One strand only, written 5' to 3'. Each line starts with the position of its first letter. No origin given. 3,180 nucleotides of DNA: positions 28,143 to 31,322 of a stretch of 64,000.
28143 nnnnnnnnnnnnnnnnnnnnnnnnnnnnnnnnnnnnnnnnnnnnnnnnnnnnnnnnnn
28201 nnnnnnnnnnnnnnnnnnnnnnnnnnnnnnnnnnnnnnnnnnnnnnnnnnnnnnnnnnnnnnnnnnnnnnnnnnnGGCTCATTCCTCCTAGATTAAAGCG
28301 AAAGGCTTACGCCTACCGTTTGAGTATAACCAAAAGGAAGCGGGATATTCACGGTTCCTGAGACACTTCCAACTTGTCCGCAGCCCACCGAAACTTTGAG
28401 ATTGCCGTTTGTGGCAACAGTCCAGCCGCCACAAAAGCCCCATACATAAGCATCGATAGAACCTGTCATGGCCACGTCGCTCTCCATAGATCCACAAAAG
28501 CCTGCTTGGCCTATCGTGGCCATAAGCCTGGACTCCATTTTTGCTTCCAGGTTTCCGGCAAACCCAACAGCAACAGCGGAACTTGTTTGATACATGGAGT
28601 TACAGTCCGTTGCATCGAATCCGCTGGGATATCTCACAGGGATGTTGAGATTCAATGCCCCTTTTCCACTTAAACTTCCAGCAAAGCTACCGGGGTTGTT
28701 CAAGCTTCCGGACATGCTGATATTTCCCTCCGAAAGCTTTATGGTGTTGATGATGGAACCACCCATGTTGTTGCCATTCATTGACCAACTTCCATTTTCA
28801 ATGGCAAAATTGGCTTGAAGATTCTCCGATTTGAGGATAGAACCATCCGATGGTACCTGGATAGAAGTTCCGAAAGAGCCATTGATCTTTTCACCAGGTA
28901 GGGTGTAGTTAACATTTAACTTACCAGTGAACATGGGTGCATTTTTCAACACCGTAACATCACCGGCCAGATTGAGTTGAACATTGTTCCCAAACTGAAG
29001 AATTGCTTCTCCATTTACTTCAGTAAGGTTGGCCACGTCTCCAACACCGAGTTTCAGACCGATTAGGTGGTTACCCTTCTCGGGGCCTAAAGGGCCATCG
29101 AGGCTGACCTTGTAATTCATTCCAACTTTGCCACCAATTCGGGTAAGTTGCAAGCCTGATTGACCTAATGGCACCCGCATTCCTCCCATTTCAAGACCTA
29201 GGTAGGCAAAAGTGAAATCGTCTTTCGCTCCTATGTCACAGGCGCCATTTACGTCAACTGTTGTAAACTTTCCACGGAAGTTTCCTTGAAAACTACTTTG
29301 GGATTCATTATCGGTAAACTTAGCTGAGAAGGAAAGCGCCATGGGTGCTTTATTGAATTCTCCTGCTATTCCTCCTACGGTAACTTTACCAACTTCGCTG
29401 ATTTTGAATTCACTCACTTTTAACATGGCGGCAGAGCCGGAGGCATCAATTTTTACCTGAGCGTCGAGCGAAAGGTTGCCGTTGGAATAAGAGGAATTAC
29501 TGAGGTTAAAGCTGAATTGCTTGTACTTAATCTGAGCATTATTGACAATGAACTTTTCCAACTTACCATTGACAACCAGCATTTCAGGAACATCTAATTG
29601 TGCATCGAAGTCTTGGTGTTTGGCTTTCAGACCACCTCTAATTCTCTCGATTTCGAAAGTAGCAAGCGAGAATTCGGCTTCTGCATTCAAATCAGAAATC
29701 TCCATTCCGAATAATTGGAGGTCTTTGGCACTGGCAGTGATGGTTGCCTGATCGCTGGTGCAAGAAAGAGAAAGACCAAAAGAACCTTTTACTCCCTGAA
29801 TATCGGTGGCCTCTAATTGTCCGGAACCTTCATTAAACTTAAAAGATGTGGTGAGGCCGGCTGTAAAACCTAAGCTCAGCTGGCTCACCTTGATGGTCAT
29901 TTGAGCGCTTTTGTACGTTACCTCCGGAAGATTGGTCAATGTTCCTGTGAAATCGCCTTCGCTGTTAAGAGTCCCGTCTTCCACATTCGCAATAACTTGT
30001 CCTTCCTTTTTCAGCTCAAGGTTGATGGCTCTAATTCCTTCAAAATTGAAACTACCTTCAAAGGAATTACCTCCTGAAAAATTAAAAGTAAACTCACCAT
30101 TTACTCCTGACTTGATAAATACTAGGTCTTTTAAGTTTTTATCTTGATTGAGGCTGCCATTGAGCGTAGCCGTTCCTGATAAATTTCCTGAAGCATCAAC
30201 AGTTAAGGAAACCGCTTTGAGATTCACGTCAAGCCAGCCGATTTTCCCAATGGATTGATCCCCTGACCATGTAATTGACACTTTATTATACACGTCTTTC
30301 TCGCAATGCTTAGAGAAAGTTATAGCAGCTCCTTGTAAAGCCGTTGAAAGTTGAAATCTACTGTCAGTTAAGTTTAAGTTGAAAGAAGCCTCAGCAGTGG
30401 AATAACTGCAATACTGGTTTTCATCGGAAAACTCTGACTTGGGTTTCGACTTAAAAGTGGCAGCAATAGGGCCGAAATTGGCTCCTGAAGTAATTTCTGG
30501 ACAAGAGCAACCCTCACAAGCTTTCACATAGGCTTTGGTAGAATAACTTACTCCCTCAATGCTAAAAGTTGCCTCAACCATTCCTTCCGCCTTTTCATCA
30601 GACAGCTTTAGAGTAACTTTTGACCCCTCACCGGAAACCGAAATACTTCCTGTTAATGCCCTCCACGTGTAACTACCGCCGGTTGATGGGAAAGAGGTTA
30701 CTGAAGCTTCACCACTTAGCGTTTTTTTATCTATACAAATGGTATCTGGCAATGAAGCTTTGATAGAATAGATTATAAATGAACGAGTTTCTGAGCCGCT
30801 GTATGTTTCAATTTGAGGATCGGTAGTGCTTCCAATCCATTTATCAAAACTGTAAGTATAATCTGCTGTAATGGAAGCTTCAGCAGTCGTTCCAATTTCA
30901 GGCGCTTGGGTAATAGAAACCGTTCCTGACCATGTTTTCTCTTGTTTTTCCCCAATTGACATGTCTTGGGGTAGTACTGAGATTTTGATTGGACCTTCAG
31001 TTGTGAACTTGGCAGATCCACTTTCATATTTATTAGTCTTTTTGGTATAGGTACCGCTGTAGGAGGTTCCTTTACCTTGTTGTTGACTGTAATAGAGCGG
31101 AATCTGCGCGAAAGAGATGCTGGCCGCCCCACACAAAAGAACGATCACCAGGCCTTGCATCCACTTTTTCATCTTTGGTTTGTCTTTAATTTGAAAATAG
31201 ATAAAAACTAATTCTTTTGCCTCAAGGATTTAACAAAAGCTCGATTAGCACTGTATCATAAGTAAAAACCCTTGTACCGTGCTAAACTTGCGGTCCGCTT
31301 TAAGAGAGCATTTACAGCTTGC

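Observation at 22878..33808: Uncharacterised five-gene envelope cluster: three large secreted proteins followed by a 700-aa barrel-like protein and an Omp85/TamA/TpsB-like transporter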

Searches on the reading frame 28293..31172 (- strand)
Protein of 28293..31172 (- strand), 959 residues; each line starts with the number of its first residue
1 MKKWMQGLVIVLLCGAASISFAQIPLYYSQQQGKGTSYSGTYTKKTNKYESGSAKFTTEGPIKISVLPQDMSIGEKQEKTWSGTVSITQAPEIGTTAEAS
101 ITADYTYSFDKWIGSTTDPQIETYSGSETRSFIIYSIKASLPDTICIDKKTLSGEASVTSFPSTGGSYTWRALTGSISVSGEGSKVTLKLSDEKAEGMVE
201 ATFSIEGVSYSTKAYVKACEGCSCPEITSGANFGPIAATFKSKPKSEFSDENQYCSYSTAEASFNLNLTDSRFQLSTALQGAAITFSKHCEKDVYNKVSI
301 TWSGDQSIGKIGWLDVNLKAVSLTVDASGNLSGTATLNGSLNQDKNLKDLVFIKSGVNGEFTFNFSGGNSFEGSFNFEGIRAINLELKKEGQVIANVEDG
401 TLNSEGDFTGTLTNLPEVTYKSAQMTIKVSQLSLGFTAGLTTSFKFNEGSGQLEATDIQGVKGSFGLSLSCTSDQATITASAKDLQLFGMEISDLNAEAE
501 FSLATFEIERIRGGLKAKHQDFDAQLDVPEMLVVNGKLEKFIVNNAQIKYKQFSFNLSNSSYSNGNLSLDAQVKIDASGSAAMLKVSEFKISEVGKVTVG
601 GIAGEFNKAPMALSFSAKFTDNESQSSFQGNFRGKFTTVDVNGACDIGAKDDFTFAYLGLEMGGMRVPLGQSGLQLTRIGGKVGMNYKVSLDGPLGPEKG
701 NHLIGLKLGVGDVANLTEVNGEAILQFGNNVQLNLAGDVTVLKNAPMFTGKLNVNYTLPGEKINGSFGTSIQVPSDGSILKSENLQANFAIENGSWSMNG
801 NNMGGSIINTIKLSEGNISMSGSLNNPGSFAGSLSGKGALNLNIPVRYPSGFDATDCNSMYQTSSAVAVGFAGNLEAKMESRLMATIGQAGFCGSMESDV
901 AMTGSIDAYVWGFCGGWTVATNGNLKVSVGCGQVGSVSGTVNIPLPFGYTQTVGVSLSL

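Call 4: search_protein_families(library=pfam, proteins=[window:28293-31172:-], max_evalue=0.1)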
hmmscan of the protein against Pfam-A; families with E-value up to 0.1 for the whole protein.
window:28293-31172:- (959 aa): 1 family
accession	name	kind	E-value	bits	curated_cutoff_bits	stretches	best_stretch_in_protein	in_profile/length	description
PF18883.6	AC_1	-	0.048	14.1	27.1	0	322-385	25-90/114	Autochaperone Domain Type 1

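Call 5: search_protein_families(library=ncbifam, proteins=[window:28293-31172:-], max_evalue=0.1)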
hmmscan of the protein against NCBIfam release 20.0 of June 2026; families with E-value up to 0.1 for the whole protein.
window:28293-31172:- (959 aa): 0 families

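Call 18: search_solved_structures(query=window:28293-31172:-, max_evalue=1)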
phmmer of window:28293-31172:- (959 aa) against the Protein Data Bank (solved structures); distinct sequences matched with E-value up to 1: 4.
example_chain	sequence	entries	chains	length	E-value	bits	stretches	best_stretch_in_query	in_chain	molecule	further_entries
9liq_A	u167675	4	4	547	0.25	12.7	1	162-213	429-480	Iscb | Iscb+Twin-Strep-tag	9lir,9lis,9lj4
11hr_A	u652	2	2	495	0.67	11.3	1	162-213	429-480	IscB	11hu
7utn_D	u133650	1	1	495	0.68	11.2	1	162-213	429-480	IscB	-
7xht_A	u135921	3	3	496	0.68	11.2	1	162-213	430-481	OgeuIscB | IscB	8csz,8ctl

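Call 21: find_homologous_proteins(query=window:28293-31172:-)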
Query window:28293-31172:- (959 aa): 8 proteins with E <= 0.001 among 8000 candidates.
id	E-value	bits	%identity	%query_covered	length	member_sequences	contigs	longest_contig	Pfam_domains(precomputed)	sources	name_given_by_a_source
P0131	0.0e+0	2107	100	100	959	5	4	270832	-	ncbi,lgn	-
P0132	0.0e+0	1559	72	100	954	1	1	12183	-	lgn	-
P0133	0.0e+0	1546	72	100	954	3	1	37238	-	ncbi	-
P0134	1.7e-180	621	37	100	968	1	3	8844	-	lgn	-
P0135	4.6e-179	616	38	96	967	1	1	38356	-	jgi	jgi:hypothetical protein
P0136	7.4e-179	615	37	100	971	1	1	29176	-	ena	-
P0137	1.4e-177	611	37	99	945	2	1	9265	-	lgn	-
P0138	4.6e-177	609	37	97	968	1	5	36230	-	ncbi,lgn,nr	ncbi:MAG: hypothetical protein J5I94_03400 [Phaeodactylibacter sp.]|nr:hypothetical protein [Phaeoda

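Call 22: find_encoding_contigs(protein=P0138, flank=10000, max_places=2)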
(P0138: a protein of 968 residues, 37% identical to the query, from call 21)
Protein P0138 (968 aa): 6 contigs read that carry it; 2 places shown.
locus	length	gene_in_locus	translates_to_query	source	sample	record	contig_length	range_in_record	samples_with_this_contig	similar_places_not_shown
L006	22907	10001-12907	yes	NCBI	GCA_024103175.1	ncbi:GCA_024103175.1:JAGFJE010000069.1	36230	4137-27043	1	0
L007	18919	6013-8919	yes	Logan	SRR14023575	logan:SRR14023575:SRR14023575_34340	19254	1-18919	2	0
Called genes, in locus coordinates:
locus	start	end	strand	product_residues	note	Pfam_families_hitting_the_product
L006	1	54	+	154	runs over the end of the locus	PF05128:DUF697 (weak)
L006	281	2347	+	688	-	PF01804:Penicil_amidase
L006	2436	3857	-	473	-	PF00392:GntR, PF00155:Aminotran_1_2, PF12897:Asp_aminotransf (weak)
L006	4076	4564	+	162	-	PF13302:Acetyltransf_3, PF00583:Acetyltransf_1, PF13480:Acetyltransf_6 (weak), PF13673:Acetyltransf_10, PF24553:Rv0428c_C (weak), PF13508:Acetyltransf_7, PF08445:FR47 (weak), PF14542:Acetyltransf_CG (weak)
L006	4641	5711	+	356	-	PF01063:Aminotran_4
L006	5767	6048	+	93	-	PF12867:DinB_2 (weak)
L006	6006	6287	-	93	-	PF05016:ParE_toxin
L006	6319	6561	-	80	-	PF09720:Unstab_antitox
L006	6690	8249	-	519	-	PF02366:PMT (weak), PF13231:PMT_2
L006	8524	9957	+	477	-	-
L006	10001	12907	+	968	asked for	-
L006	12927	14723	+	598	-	PF00041:fn3 (faint)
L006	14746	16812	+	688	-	-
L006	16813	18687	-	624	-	PF26549:Tricorn_N (faint), PF07676:PD40 (faint), PF18962:Por_Secre_tail (weak)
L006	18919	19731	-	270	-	PF00072:Response_reg, PF04397:LytTR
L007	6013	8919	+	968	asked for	-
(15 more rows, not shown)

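Call 23: find_encoding_contigs(protein=P0135, flank=10000, max_places=1)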
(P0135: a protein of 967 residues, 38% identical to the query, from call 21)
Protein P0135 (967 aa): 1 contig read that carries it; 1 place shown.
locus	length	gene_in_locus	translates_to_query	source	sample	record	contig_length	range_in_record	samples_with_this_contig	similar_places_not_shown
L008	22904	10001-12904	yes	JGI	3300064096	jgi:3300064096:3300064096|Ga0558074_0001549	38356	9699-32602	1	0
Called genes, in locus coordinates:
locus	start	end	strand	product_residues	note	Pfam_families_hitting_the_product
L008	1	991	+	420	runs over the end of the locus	-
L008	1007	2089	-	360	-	-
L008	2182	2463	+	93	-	PF05015:HigB-like_toxin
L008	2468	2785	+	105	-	PF01381:HTH_3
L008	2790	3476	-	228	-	PF00814:TsaD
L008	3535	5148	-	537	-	PF04389:Peptidase_M28, PF13180:PDZ_2 (weak)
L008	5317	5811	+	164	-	-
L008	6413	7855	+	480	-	-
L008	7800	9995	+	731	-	-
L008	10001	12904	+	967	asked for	-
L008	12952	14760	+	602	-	PF00041:fn3 (faint)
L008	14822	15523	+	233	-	PF13507:GATase_5, PF01965:DJ-1_PfpI (weak), PF07685:GATase_3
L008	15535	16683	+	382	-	PF01494:FAD_binding_3, PF13450:NAD_binding_8 (weak)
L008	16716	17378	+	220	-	PF05430:Methyltransf_30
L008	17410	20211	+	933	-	PF12705:PDDEXK_1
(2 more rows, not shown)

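Call 24: find_encoding_contigs(protein=P0136, flank=10000, max_places=1)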
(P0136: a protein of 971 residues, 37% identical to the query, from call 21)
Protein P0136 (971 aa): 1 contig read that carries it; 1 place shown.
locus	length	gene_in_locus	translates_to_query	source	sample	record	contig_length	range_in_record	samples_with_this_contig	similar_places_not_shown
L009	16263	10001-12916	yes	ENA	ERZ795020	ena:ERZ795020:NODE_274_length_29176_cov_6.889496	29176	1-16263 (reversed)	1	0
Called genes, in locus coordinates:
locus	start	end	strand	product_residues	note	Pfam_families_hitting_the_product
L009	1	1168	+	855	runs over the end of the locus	PF17963:Big_9, PF17892:Cadherin_5 (weak), PF18962:Por_Secre_tail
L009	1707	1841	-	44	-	-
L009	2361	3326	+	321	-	PF08240:ADH_N, PF00107:ADH_zinc_N, PF13602:ADH_zinc_N_2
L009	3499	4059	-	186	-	-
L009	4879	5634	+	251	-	-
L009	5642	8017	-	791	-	PF13620:CarboxypepD_reg, PF13715:CarbopepD_reg_2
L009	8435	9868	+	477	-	-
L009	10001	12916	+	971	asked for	-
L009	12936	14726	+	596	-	-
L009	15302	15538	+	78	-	-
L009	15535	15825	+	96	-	PF13470:PIN_3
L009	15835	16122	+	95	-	PF13470:PIN_3 (weak)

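Call 33: find_related_loci(query=A2, collection=genome_contigs, flank=10000)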
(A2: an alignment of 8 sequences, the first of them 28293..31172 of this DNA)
Query A2 (959 aa) in genome_contigs; peptide patterns used: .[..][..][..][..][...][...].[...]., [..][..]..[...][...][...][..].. (x = any residue, [..] = any of these).
37 stretches matched a pattern; 7 encode a relative of the query (tblastn E <= 1e-3); 7 distinct loci.
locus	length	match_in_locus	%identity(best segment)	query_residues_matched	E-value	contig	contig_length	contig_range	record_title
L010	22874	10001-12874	72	1-959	0e+0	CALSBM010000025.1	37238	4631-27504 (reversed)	MAG: Chitinophaga pinensis isolate JJ-MIS3-109-5-m1-bin356 genome assembly, contig: JJ-MIS3-109-C165, whole genome shotg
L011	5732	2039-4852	37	9-959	0e+0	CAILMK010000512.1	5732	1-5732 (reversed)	uncultured bacterium isolate Umea_bin-10179 genome assembly, contig: bin-10179:512/764, whole genome shotgun sequence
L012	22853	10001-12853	37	1-953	6e-178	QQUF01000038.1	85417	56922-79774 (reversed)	MAG: Calditrichaeota bacterium isolate CLD3 141, whole genome shotgun sequence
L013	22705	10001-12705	39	43-947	1e-157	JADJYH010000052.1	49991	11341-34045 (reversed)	MAG: Saprospiraceae bacterium isolate Lyne_18-Q3-R50-59_BATAC.195 tig00041126-10-499370, whole genome shotgun sequence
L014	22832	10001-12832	37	26-959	0e+0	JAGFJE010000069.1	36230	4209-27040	MAG: Phaeodactylibacter sp. isolate mag.15 k127_3865636, whole genome shotgun sequence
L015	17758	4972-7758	28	26-959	2e-107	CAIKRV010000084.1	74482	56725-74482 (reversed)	uncultured bacterium isolate Umea2p1_bin-1064 genome assembly, contig: bin-1064:84/97, whole genome shotgun sequence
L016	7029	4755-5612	32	26-245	5e-32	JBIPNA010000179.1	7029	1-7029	MAG: Catalimonadaceae bacterium isolate ME2017-08-18_3300034012_group7_bin14 Rohwer_bin617_scaffold_9872_c1, whole genom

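Call 50: predict_structure(alignment_id=A2)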
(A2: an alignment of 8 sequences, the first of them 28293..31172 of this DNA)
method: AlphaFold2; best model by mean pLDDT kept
length: 959 residues; sequences in the alignment: 8
mean_pLDDT: 69.5   pTM: 0.36
mean pLDDT of the five models: 69.5, 67.5, 64.3, 62.6, 62.0
residues with pLDDT >= 90: 68; 70-90: 369; 50-70: 484; < 50: 38
segments of 3 or more residues with pLDDT < 50: 1-3, 15-21, 345-347, 773-779
pLDDT, mean of each block of 10 residues (from residue 1): 50 44 75 81 75 81 81 82 80 85 78 59 76 87 79 84 84 85 84 86 89 83 73 90 74 82 91 88 89 85 89 84 89 89 53 63 87 87 71 70 78 70 63 72 66 58 54 62 55 68 68 71 64 68 64 64 65 58 63 57 69 75 70 75 75 67 63 61 61 51 59 52 52 58 54 58 62 48 63 72 58 65 65 67 59 63 55 64 64 64 62 57 64 61 56 55
secondary structure, 60 per line:
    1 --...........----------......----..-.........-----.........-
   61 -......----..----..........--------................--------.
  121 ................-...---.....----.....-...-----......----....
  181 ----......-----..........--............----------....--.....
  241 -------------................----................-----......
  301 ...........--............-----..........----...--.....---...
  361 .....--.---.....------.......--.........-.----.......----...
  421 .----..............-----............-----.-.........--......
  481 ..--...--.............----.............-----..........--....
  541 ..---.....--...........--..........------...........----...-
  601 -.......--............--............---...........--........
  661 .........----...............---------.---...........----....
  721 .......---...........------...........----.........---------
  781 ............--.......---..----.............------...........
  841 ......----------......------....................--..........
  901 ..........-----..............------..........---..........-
elements in order (helices of 4 or more, strands of 3 or more residues): H3-13 E24-29 E37-45 E51-59 E62-67 E78-87 E96-111 E120-136 E138-140 E144-148 E153-157 E159-161 E167-172 E177-180 E185-190 E196-205 E208-219 E230-233 E236-240 E254-269 E274-289 E295-311 E314-325 E331-340 E345-347 E350-354 E358-365 E372-376 E383-389 E392-400 E407-413 E418-421 E426-439 E445-456 E464-472 E475-482 E485-487 E490-502 E507-519 E525-534 E537-542 E546-550 E553-563 E566-575 E582-592 E597-599 E602-608 E611-622 E625-636 E640-650 E653-669 E674-688 E702-712 E717-727 E731-741 E748-758 E763-771 E781-792 E795-801 E811-823 E830-846 H857-862 E869-888 E891-910 E916-929 E936-945 E949-958

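Call 54: fold_search(model_id=the predicted structure, library=pdb)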
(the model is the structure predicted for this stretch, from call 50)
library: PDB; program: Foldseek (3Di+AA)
matches with E <= 10: 1047; with E <= 0.001: 48
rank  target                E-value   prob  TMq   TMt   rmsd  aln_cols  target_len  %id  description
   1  9ea7                  1.6e-07  1.00  0.15  0.05  37.9      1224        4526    8  The Structure of ApoB100 from Human Low-Density Lipoprotein (released 2024-12-18)
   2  7som_D                4.6e-07  0.99  0.13  0.09  57.5      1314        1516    7  Ciliary C2 central pair apparatus isolated from Chlamydomonas reinhardtii (released 2022-04-13)
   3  9ijj_4G               2.1e-06  0.94  0.12  0.04  60.0      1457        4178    8  In situ structure of the central apparatus in mouse sperm axoneme. (released 2025-06-04)
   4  9bdt_A                2.2e-06  1.00  0.16  0.07  37.8      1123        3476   10  Apolipoprotein B 100 bound to LDL receptor and legobody (released 2024-12-25)
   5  9e9r                  3.2e-06  1.00  0.15  0.05  40.5      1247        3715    8  The Structure of ApoB100 from Human Low-Density Lipoprotein (released 2024-12-18)
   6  9bde_A                5.8e-06  0.99  0.14  0.13  32.6      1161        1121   10  Middle Region of Apolipoprotein B 100 bound to Low Density Lipoprotein Receptor (released 2024-12-25)
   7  7omm_A                8.0e-06  0.97  0.10  0.12  44.1       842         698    9  Cryo-EM structure of N. gonorhoeae LptDE in complex with ProMacrobodies (MBPs have not been built de novo) (released 2022-05-04)
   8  5iv9_A                1.1e-05  1.00  0.14  0.16  41.5       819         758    9  The LPS Transporter LptDE from Klebsiella pneumoniae, full-length (released 2016-05-18)
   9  9kn3_A                2.5e-05  0.91  0.11  0.13  43.2       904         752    8  Cryo-EM structure of LptDEM complex from Escherichia coli (released 2025-07-23)
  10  9ia0_A                2.8e-05  0.69  0.09  0.10  45.6       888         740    6  LpDE from Escherichia coli (released 2025-12-10)
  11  9ba4_A                4.6e-05  0.80  0.10  0.10  27.1       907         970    9  Full-length cross-linked Contactin 2 (CNTN2) (released 2024-07-17)
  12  6dlh                  6.4e-05  0.99  0.09  0.11  19.2       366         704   13  Endo-fucoidan hydrolase MfFcnA4 from glycoside hydrolase family 107 (released 2018-10-03)
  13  9fz5_A                6.4e-05  0.57  0.09  0.10  47.6       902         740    8  Cryo-EM structure of LptDE-YedD complex from Escherichia Coli (released 2025-04-09)
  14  6dld_D                8.0e-05  1.00  0.12  0.33  19.8       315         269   11  Crystal structure of IgLON5/NEGR1 heterodimer (released 2019-04-10)
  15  4u7m                  1.0e-04  1.00  0.11  0.27  20.6       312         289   12  LRIG1 extracellular domain: Structure and Function Analysis (released 2015-04-08)
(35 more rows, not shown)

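Call 68: find_related_loci(query=A2, collection=metagenome_contigs, flank=10000)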
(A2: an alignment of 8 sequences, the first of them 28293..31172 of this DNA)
Query A2 (959 aa) in metagenome_contigs; peptide patterns used: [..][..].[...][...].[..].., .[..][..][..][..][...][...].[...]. (x = any residue, [..] = any of these).
119 stretches matched a pattern; 9 encode a relative of the query (tblastn E <= 1e-3); 9 distinct loci.
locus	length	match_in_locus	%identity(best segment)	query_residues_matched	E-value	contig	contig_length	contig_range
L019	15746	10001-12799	37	5-920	0e+0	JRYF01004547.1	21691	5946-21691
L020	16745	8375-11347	33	1-947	3e-164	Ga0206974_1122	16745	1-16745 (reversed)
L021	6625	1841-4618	35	24-911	1e-154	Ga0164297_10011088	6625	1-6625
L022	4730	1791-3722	24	236-837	3e-44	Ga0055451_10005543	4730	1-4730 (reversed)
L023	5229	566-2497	24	236-837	4e-44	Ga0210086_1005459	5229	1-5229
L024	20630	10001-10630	35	22-217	1e-23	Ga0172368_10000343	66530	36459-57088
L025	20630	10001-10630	35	22-217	1e-23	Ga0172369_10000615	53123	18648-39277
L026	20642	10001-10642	32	20-217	3e-21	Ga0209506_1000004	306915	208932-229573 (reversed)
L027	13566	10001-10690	31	1-217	3e-21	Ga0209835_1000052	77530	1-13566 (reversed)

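Call 78: search_solved_structures(query=A2, max_evalue=1)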
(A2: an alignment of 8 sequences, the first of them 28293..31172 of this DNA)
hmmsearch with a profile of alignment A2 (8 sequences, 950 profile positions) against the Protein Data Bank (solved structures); distinct sequences matched with E-value up to 1: 7.
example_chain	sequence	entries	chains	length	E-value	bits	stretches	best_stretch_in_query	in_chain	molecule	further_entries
7sgf_H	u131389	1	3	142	0.1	13.6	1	42-117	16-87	LAVA01 mAb - Heavy Chain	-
9nb8_A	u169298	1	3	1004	0.43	11.5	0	404-455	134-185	Scavenger receptor cysteine-rich type 1 protein M130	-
8xmk_D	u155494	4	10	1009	0.44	11.5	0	404-455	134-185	Scavenger receptor cysteine-rich type 1 protein M130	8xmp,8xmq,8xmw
9nb5_A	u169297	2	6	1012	0.44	11.5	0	404-455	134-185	Scavenger receptor cysteine-rich type 1 protein M130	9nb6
9fmu_D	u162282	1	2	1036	0.48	11.4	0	404-455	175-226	Scavenger receptor cysteine-rich type 1 protein M130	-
9fhb_D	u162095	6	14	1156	0.69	10.9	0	404-455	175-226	Scavenger receptor cysteine-rich type 1 protein M130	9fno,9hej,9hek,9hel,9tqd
8h7j_A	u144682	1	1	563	0.7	10.8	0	408-466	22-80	Scavenger receptor cysteine-rich type 1 protein M130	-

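Call 88: search_protein_families(library=ncbifam, proteins=[L026:9947-11482:+, L026:11472-12419:+], max_evalue=0.01)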
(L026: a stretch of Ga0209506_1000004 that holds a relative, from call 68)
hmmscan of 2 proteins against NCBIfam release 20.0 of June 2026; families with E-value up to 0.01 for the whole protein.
L026:9947-11482:+ (511 aa): 0 families

L026:11472-12419:+ (315 aa): 0 families

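Call 104: search_protein_families(library=padloc, proteins=[window:28293-31172:-], max_evalue=0.01)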
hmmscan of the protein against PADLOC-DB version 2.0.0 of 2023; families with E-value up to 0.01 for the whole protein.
window:28293-31172:- (959 aa): 0 families
